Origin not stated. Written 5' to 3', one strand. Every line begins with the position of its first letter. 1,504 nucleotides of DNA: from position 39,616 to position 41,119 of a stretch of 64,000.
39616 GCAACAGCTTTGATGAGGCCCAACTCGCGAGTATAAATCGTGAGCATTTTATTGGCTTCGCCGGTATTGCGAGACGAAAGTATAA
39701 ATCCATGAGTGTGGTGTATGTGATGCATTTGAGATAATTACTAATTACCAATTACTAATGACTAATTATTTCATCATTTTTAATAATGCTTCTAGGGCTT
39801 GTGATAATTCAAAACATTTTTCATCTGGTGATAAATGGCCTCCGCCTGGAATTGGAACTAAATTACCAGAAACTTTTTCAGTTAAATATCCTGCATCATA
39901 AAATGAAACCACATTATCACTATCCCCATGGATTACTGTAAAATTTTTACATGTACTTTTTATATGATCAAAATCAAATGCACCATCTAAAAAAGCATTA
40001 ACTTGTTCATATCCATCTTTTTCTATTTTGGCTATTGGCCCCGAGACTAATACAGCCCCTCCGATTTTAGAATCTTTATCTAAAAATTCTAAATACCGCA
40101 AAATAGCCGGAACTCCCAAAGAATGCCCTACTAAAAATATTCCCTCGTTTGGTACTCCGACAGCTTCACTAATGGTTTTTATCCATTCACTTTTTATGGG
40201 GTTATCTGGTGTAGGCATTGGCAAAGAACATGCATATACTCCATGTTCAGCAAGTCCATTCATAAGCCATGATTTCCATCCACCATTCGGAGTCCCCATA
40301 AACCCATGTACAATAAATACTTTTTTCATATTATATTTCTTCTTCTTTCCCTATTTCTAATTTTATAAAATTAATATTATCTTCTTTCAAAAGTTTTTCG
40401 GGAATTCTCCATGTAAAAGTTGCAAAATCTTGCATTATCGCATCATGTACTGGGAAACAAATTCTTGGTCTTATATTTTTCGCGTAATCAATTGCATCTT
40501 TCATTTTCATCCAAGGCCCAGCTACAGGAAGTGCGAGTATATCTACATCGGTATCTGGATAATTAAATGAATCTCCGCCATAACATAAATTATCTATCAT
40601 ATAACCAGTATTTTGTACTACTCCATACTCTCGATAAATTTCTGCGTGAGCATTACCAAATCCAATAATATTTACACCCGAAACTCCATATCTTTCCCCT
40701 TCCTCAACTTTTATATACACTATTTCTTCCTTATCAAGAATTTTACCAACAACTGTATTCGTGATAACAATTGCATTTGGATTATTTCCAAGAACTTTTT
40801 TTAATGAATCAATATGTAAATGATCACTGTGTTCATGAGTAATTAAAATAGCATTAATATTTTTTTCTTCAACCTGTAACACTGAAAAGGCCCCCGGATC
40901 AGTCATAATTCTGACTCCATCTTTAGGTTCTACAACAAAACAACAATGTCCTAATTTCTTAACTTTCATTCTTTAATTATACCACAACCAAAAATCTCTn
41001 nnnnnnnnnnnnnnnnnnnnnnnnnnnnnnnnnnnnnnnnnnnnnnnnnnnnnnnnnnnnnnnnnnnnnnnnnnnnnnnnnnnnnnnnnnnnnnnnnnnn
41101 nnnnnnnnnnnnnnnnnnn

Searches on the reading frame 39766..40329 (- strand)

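Call 57: search_protein_families(library=pfam, proteins=[window:39766-40329:-], max_evalue=0.001)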
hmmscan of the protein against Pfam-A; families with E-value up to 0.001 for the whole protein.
window:39766-40329:- (187 aa): 3 families
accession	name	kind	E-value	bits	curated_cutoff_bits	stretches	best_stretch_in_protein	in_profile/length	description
PF06821.19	Ser_hydrolase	-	2.4e-20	73.6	22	1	5-171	2-159/172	Serine hydrolase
PF12697.13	Abhydrolase_6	-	3.1e-06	28.4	26.3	1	4-99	1-95/217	Alpha/beta hydrolase family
PF00561.26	Abhydrolase_1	-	1.6e-05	25.1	25.8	0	4-103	3-110/245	alpha/beta hydrolase fold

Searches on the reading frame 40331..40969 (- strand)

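Call 57: search_protein_families(library=pfam, proteins=[window:40331-40969:-], max_evalue=0.001)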
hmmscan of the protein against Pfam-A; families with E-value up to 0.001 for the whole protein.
window:40331-40969:- (212 aa): 3 families
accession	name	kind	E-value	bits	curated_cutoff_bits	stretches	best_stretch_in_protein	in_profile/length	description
PF13483.12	Lactamase_B_3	-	1.2e-22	81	24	1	2-175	1-160/160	Beta-lactamase superfamily domain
PF12706.13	Lactamase_B_2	-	1e-08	35.5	27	1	34-175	26-199/200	Beta-lactamase superfamily domain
PF00753.33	Lactamase_B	-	2.9e-06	27.8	22.7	1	10-175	8-196/196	Metallo-beta-lactamase superfamily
